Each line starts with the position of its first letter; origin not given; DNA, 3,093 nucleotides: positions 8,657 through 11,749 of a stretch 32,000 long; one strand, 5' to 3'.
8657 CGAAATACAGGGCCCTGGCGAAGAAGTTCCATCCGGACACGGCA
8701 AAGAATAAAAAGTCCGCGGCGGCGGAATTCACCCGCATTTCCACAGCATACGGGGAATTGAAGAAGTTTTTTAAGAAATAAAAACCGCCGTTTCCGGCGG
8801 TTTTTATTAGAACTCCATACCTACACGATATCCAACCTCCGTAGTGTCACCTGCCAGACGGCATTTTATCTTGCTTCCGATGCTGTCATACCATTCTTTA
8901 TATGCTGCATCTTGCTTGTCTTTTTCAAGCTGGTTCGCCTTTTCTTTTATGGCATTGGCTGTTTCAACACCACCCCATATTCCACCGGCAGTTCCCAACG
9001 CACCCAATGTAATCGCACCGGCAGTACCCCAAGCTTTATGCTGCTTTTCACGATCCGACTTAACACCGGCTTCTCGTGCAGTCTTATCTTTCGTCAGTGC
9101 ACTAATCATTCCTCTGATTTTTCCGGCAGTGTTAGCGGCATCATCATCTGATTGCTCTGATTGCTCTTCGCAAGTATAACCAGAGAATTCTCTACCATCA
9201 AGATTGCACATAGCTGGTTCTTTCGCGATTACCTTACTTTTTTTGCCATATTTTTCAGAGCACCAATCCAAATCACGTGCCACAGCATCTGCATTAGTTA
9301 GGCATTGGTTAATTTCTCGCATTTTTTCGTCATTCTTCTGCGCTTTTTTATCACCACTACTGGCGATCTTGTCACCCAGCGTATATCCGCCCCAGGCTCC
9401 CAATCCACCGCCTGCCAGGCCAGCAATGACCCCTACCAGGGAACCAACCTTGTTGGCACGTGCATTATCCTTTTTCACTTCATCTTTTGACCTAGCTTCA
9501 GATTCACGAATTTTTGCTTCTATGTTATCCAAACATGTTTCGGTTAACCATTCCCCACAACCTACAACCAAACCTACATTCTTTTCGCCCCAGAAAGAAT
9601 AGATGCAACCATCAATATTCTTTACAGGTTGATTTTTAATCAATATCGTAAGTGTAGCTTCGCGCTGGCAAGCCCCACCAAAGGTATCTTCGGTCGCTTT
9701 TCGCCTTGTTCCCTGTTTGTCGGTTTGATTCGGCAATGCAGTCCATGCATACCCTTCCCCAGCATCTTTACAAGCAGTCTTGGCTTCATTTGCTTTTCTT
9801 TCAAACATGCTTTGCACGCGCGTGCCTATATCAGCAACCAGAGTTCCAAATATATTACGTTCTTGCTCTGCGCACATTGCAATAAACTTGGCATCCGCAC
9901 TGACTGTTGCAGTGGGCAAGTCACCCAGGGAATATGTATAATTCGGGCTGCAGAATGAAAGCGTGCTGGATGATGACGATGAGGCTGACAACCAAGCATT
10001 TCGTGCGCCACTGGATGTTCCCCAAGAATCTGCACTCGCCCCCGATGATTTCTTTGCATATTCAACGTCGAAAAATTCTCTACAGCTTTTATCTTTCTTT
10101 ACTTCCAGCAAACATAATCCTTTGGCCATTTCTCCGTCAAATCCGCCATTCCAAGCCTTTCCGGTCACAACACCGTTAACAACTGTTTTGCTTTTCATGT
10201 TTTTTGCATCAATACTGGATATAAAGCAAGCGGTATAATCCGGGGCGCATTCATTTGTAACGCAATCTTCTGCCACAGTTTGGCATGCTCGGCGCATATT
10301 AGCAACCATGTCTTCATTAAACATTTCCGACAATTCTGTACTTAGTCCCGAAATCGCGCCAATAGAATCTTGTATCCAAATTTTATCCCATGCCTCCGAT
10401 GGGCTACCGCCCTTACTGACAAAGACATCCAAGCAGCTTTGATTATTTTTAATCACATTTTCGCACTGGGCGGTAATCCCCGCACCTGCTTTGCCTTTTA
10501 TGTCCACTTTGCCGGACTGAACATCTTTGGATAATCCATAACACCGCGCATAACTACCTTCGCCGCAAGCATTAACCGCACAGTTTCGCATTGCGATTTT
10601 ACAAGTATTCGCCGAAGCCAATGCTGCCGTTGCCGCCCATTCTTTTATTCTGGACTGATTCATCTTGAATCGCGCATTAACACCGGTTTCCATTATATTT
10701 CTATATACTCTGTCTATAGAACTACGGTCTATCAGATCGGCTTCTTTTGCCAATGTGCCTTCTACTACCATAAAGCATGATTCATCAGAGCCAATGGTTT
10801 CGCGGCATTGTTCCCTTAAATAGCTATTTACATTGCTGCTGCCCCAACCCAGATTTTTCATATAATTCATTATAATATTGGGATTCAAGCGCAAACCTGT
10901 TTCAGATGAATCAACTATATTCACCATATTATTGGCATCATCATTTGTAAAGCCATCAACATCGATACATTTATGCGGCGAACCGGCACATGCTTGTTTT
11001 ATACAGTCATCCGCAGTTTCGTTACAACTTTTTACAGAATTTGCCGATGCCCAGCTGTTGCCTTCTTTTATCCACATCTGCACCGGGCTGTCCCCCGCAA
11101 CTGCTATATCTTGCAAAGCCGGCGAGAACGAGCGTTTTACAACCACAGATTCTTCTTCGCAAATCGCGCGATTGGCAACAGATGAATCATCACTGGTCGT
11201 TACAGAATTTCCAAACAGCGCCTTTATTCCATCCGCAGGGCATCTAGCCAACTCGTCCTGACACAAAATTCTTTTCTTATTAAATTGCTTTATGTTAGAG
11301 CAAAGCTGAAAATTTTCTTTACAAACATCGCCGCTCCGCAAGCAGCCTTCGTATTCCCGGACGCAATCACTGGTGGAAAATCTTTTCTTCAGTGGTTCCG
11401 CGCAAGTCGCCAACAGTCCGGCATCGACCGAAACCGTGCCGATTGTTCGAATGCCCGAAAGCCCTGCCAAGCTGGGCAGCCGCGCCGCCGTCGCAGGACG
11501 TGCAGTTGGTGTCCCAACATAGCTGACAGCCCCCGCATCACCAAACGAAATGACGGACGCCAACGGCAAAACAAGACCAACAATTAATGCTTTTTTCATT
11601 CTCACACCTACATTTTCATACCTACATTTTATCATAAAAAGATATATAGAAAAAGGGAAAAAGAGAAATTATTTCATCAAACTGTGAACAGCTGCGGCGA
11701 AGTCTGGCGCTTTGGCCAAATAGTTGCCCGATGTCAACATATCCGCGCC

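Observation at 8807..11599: Roughly 930 aa secreted protein with about 38 cysteines arranged in a repeated C-x6-C-x4-C-x6/7-C module and glycine-zipper C-terminal anchors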

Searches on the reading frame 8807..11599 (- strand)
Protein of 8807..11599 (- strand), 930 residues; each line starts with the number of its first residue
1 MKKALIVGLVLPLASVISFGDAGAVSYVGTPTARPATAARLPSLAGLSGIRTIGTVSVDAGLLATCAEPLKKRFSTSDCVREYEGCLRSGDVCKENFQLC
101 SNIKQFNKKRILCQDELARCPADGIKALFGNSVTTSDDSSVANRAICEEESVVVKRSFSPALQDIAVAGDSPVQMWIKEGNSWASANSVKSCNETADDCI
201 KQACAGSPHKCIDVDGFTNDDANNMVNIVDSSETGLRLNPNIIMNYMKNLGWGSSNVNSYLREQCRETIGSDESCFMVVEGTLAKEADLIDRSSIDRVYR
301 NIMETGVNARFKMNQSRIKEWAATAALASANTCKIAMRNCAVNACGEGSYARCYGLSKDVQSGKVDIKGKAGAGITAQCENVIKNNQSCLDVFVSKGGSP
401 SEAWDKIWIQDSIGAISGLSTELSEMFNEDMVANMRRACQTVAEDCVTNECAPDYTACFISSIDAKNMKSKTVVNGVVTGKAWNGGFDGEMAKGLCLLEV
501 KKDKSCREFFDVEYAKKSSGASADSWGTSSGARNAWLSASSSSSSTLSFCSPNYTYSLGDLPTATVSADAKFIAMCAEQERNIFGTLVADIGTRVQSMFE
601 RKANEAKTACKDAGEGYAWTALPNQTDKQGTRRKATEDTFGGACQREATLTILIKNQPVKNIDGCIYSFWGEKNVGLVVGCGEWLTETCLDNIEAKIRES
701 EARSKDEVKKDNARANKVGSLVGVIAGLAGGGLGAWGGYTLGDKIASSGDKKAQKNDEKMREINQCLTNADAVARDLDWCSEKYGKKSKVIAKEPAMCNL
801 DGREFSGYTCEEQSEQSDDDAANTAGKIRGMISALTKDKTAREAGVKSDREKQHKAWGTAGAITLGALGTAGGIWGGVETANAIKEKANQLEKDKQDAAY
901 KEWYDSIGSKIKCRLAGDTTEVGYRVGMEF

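Call 5: search_protein_families(library=pfam, proteins=[window:8807-11599:-], max_evalue=10)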
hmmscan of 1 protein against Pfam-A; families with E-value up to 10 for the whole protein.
window:8807-11599:- (930 aa): 0 families

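Call 6: search_protein_families(library=ncbifam, proteins=[window:8807-11599:-], max_evalue=10)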
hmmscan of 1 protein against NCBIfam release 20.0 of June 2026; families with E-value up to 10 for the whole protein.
window:8807-11599:- (930 aa): 0 families

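Call 7: search_solved_structures(query=window:8807-11599:-, max_evalue=10)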
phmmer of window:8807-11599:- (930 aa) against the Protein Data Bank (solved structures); distinct sequences matched with E-value up to 10: 1.
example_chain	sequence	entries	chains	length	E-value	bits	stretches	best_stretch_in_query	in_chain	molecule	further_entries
1nfp_A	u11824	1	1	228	1.9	9.8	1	383-472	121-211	LUXF GENE PRODUCT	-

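Call 8: find_homologous_proteins(query=window:8807-11599:-, max_evalue=0.001)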
Query window:8807-11599:- (930 aa): 13 proteins with E <= 0.001 among 8000 candidates.
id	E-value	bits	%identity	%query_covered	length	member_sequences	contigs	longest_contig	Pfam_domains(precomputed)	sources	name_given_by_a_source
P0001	0.0e+0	2099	100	100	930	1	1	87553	-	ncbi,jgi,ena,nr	ncbi:MAG: hypothetical protein FWE50_02100 [Alphaproteobacteria bacterium]|nr:hypothetical protein [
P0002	0.0e+0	1460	69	100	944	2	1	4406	-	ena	-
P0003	2.3e-226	772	51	75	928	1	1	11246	-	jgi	jgi:hypothetical protein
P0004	4.7e-219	748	45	87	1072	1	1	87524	-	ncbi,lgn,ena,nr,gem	ncbi:MAG: hypothetical protein FWF97_01285 [Alphaproteobacteria bacterium]|nr:hypothetical protein [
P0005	2.0e-202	693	52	67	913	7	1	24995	-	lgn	-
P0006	1.5e-200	687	48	75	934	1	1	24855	-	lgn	-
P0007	2.3e-197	676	49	70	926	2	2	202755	-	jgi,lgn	-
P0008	2.7e-197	676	49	70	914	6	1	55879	-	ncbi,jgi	ncbi:MAG: hypothetical protein WC137_00215 [Alphaproteobacteria bacterium]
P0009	3.0e-187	643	41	97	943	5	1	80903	-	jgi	jgi:hypothetical protein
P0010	7.2e-182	625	39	98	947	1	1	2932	-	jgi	jgi:hypothetical protein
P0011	2.0e-179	617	44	82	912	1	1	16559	-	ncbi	-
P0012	2.0e-160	554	44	69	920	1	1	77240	-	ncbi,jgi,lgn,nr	ncbi:MAG: hypothetical protein LBL75_00950 [Rickettsiales bacterium]|jgi:hypothetical protein|nr:hyp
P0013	1.3e-112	396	33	73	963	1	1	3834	-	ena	-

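Call 14: find_encoding_contigs(protein=P0004, flank=8000, max_places=2)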
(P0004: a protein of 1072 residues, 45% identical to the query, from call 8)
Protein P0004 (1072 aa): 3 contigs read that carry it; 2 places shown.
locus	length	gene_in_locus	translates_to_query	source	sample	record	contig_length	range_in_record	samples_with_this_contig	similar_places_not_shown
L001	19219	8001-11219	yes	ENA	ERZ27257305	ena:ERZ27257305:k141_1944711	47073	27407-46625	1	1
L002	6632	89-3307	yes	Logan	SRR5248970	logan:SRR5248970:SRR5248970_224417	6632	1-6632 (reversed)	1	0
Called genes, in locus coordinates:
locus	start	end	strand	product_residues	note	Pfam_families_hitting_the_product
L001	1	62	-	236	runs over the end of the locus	PF00005:ABC_tran, PF02463:SMC_N (weak), PF13304:AAA_21 (faint)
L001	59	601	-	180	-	PF00293:NUDIX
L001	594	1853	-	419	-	PF12704:MacB_PCD, PF02687:FtsX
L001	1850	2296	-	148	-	-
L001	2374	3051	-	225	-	PF00753:Lactamase_B, PF13483:Lactamase_B_3, PF12706:Lactamase_B_2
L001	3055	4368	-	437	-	-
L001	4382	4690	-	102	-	-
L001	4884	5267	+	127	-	-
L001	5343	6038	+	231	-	PF03799:FtsQ_DivIB_C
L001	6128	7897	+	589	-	PF14450:FtsA, PF00834:Ribul_P_3_epim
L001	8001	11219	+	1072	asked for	-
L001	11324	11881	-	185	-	PF00226:DnaJ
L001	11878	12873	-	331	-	PF02899:Phage_int_SAM_1, PF00589:Phage_integrase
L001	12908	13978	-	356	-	PF03739:LptF_LptG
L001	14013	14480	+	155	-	PF03449:GreA_GreB_N, PF01272:GreA_GreB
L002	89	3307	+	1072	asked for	-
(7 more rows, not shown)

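Call 15: find_encoding_contigs(protein=P0007, flank=8000, max_places=2)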
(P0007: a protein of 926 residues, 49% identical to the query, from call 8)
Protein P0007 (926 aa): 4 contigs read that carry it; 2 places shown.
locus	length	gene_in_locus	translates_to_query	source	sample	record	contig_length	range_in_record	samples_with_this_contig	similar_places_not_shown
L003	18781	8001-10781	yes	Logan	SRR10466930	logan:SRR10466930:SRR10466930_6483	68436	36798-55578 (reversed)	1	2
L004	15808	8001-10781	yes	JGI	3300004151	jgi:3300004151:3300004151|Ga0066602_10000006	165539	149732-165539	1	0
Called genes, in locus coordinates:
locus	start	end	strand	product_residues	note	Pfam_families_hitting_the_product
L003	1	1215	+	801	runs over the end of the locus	PF12705:PDDEXK_1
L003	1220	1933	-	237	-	PF00005:ABC_tran, PF02463:SMC_N (weak), PF13304:AAA_21 (faint)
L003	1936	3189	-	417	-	PF12704:MacB_PCD, PF02687:FtsX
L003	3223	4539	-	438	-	-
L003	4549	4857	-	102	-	-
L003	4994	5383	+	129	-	-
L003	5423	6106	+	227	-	PF03799:FtsQ_DivIB_C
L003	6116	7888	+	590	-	PF14450:FtsA, PF00834:Ribul_P_3_epim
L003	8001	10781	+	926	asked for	-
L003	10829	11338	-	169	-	PF00226:DnaJ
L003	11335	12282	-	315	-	PF02899:Phage_int_SAM_1, PF00589:Phage_integrase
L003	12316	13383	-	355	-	PF03739:LptF_LptG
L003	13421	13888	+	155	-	PF03449:GreA_GreB_N, PF01272:GreA_GreB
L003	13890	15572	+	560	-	PF02518:HATPase_c, PF13589:HATPase_c_3, PF01119:DNA_mis_repair, PF08676:MutL_C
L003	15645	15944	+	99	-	PF02699:YajC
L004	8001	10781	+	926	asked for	-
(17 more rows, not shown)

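Call 16: find_encoding_contigs(protein=P0012, flank=8000, max_places=2)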
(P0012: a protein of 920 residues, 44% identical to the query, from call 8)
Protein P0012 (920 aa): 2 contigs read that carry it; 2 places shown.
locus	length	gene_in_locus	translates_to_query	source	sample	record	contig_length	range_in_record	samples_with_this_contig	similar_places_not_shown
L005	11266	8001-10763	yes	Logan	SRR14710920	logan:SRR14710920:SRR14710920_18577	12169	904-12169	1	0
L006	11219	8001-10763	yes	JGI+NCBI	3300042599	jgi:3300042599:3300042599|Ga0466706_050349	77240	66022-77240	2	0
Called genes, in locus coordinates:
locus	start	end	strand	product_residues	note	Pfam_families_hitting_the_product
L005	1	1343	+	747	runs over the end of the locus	?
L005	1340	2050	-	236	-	PF00005:ABC_tran, PF02463:SMC_N, PF13304:AAA_21 (faint)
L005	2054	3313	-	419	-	PF12704:MacB_PCD, PF02687:FtsX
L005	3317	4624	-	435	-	-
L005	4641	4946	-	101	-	-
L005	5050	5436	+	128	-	-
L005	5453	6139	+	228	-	PF03799:FtsQ_DivIB_C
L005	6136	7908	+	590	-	PF00834:Ribul_P_3_epim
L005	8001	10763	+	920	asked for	-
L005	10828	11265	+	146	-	?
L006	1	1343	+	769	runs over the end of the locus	PF12705:PDDEXK_1 (weak)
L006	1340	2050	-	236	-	PF00005:ABC_tran, PF02463:SMC_N, PF13304:AAA_21 (faint)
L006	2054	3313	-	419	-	PF12704:MacB_PCD, PF02687:FtsX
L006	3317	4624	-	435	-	-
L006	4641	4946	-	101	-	-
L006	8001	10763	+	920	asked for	-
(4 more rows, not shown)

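Call 17: find_related_loci(query=A1, collection=genome_contigs, flank=10000)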
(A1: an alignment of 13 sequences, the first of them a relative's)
Query A1 (930 aa) in genome_contigs; peptide patterns used: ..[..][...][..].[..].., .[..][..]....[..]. (x = any residue, [..] = any of these).
48 stretches matched a pattern; 8 encode a relative of the query (tblastn E <= 1e-3); 8 distinct loci.
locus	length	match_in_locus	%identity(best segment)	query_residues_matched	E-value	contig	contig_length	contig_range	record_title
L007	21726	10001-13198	45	1-923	0e+0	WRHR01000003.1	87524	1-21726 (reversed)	MAG: Alphaproteobacteria bacterium isolate Nt197P3bin125 Ga0082212_10000204, whole genome shotgun sequence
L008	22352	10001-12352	46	1-768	0e+0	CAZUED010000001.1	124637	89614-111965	MAG TPA_asm: uncultured Muribaculaceae bacterium isolate SRP192927_co1_66 genome assembly, contig: NODE_76_length_124637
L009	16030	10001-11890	52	1-622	0e+0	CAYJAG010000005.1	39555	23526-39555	MAG TPA_asm: uncultured Muribaculaceae bacterium isolate ERP122455_co3_13 genome assembly, contig: NODE_20_length_39555_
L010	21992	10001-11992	49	1-650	0e+0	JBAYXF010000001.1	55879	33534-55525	MAG: Alphaproteobacteria bacterium isolate SO_2017_CLC_121 scaffold_455_c1_PH3_2017, whole genome shotgun sequence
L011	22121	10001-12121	47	1-697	0e+0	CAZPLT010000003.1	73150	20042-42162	MAG TPA_asm: uncultured Muribaculaceae bacterium isolate SRP192927_co1_307 genome assembly, contig: NODE_383_length_7315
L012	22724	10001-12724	41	1-898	0e+0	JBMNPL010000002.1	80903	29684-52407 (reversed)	MAG: Alphaproteobacteria bacterium isolate SBF912SR1HQ0037 scaffold_739_c1, whole genome shotgun sequence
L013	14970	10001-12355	44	1-766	0e+0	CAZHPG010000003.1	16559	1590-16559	MAG TPA_asm: uncultured Muribaculaceae bacterium isolate SRP220891_co1_206 genome assembly, contig: NODE_6619_length_165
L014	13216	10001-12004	44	1-644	2e-168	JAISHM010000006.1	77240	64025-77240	MAG: Rickettsiales bacterium isolate Hm464_bin176 k119_1042632, whole genome shotgun sequence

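Call 21: search_protein_families(library=pfam, alignment_id=A1, max_evalue=1)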
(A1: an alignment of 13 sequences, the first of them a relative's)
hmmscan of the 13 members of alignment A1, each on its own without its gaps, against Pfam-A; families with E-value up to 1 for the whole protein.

A. member 1, P0001 (930 aa): 0 families

B. families by the number of members that match (of 13 scanned): 10 families
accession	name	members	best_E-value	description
PF06757.18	Ins_allergen_rp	2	0.17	Insect allergen related repeat, nitrile-specifier detoxification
PF06932.16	DUF1283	1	0.095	Protein of unknown function (DUF1283)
PF00378.25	ECH_1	1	0.097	Enoyl-CoA hydratase/isomerase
PF13167.11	GTP-bdg_N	1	0.097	GTP-binding GTPase N-terminal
PF20848.2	ExoU_mid_dom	1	0.12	ExoU toxin, middle helical domain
PF09849.14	DUF2076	1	0.15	Uncharacterized protein conserved in bacteria (DUF2076)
PF02338.25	OTU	1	0.19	OTU-like cysteine protease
PF08784.17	RPA_C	1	0.28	Replication protein A C terminal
PF13488.11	Gly-zipper_Omp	1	0.32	Glycine zipper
PF10439.15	Bacteriocin_IIc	1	0.81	Bacteriocin class II with double-glycine leader peptide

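Call 25: search_protein_representatives(alignment_id=A1)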
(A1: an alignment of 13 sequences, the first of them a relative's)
Query: 13 sequences, 920 profile positions. Proteins with E-value up to 0.001 (for the whole library): 183; up to 1e-10: 130; up to 1e-30: 89. The best 150 are listed.
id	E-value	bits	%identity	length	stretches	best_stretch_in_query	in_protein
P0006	0.0e+00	1508.9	-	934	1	1-920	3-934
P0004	0.0e+00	1315.9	-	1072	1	1-920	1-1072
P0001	0.0e+00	1260.4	-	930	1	1-918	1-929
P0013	0.0e+00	1073.5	-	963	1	5-920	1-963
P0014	1.2e-265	900.4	-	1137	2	5-876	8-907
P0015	4.4e-248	842.3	-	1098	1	11-920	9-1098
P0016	4.9e-208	709.8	-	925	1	41-920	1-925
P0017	2.9e-188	644.3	-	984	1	31-920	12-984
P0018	3.3e-186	637.6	-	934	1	24-913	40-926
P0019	1.3e-185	635.5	-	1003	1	8-918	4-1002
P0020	2.3e-175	601.6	-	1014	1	20-920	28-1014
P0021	2.6e-165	568.4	-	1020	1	1-918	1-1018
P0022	6.4e-162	557.2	-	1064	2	24-640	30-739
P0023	2.7e-157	541.8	-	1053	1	21-918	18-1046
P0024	1.4e-155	536.2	-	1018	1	19-920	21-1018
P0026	2.8e-142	492.2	-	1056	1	19-919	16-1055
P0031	3.7e-113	395.8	-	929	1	26-919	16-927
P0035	4.6e-109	382.3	-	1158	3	167-919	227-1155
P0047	4.6e-100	352.5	-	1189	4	170-910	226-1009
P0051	1.8e-98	347.2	-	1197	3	169-918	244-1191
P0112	1.9e-21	92.3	-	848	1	73-905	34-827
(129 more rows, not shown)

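Call 26: list_cluster_members(proteins=[P0014, P0015, P0019, P0021, P0026, P0031, P0035, P0047, P0051, P0112])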
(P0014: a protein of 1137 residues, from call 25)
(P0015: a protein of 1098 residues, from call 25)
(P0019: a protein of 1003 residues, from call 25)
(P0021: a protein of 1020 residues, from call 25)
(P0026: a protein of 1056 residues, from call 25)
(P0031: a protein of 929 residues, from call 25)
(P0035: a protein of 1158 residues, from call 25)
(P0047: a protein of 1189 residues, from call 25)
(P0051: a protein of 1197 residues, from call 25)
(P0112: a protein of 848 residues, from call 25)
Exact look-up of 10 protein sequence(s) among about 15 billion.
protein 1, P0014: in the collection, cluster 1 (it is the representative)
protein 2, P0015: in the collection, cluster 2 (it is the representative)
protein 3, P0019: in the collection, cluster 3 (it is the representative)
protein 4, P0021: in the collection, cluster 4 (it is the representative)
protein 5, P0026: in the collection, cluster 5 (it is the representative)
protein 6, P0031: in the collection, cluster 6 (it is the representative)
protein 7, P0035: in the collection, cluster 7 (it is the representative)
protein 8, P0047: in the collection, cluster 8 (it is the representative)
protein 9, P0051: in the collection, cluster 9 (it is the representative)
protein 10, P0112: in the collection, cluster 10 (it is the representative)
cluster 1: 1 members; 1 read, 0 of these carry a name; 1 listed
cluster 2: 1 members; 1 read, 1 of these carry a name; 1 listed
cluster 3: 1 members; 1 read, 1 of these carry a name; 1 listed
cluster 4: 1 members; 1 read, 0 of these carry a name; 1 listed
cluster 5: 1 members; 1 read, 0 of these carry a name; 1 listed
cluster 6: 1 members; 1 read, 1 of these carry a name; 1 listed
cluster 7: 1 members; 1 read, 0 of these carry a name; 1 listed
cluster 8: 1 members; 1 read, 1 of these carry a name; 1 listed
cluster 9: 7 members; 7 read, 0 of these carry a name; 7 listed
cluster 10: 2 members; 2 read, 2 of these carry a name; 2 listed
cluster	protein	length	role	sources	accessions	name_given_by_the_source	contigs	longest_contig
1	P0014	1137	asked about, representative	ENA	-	-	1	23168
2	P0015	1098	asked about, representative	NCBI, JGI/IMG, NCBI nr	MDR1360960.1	MAG: hypothetical protein LBJ18_01465 [Rickettsiales bacterium] | hypothetical protein | hypothetical protein [Rickettsiales bacterium]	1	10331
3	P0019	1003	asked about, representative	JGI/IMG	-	hypothetical protein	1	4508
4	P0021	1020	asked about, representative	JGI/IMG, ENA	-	-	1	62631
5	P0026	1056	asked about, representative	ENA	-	-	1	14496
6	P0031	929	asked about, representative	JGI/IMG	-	hypothetical protein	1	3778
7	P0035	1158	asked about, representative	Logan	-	-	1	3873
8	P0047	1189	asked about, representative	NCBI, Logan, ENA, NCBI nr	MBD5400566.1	hypothetical protein HDR61_02375 [bacterium] | hypothetical protein [bacterium]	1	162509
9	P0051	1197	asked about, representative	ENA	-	-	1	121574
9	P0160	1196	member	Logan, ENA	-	-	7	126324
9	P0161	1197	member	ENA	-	-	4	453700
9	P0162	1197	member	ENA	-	-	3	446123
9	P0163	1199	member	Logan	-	-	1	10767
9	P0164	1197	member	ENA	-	-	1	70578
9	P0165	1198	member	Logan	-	-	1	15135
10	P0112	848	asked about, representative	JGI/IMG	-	hypothetical protein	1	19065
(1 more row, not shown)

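Call 27: predict_structure(alignment_id=A1)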
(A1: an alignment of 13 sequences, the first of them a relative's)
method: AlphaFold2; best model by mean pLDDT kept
length: 930 residues; sequences in the alignment: 13
mean_pLDDT: 64.7   pTM: 0.44
mean pLDDT of the five models: 64.7, 64.1, 63.5, 61.1, 59.8
residues with pLDDT >= 90: 73; 70-90: 411; 50-70: 187; < 50: 259
segments of 3 or more residues with pLDDT < 50: 1-73, 97-99, 137-142, 460-493, 519-546, 557-568, 705-752, 851-893
pLDDT, mean of each block of 10 residues (from residue 1): 25 24 23 26 24 24 36 62 72 52 59 68 71 53 50 55 59 69 68 86 89 87 81 64 91 87 89 82 73 87 71 85 91 93 82 79 80 87 94 90 92 89 82 85 81 56 36 34 36 65 84 66 38 42 48 53 42 73 77 70 83 86 62 76 85 81 82 74 81 77 48 39 29 25 32 59 76 78 79 58 62 72 79 80 65 34 27 26 36 51 68 86 81
secondary structure, 60 per line:
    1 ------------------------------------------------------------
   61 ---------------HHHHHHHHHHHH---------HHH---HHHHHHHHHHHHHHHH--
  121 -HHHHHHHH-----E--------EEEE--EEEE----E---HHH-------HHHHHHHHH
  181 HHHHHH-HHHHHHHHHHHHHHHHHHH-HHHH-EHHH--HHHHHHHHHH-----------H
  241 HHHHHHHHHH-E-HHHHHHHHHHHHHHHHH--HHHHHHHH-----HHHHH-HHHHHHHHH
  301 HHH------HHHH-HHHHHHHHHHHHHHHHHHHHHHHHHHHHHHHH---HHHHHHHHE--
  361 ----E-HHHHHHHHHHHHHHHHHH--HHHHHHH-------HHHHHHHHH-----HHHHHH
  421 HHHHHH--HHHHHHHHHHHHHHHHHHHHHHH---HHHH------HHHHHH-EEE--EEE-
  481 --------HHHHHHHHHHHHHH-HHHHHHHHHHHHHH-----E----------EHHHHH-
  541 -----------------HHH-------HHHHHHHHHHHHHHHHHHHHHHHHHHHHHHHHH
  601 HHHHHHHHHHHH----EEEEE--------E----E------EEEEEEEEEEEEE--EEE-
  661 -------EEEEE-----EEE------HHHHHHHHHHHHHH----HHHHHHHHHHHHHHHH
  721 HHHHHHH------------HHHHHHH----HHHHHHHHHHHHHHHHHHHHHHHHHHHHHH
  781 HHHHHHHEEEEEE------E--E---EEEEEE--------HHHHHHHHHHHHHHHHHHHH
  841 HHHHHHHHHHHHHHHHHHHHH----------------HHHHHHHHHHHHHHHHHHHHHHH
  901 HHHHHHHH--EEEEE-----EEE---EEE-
elements in order (helices of 4 or more, strands of 3 or more residues): H76-87 H103-118 H122-129 E144-147 E150-153 H172-186 H188-206 H208-211 H219-228 H240-250 H254-270 H273-280 H286-290 H292-303 H310-313 H315-346 H350-357 H367-384 H387-393 H401-409 H415-426 H429-451 H455-458 H465-470 E472-474 E477-479 H489-502 H504-517 H535-539 H568-612 E617-621 E642-654 E657-659 E668-672 E678-680 H687-700 H705-727 H740-746 H751-787 E788-793 E807-812 H821-861 H878-908 E911-915 E921-923 E927-929
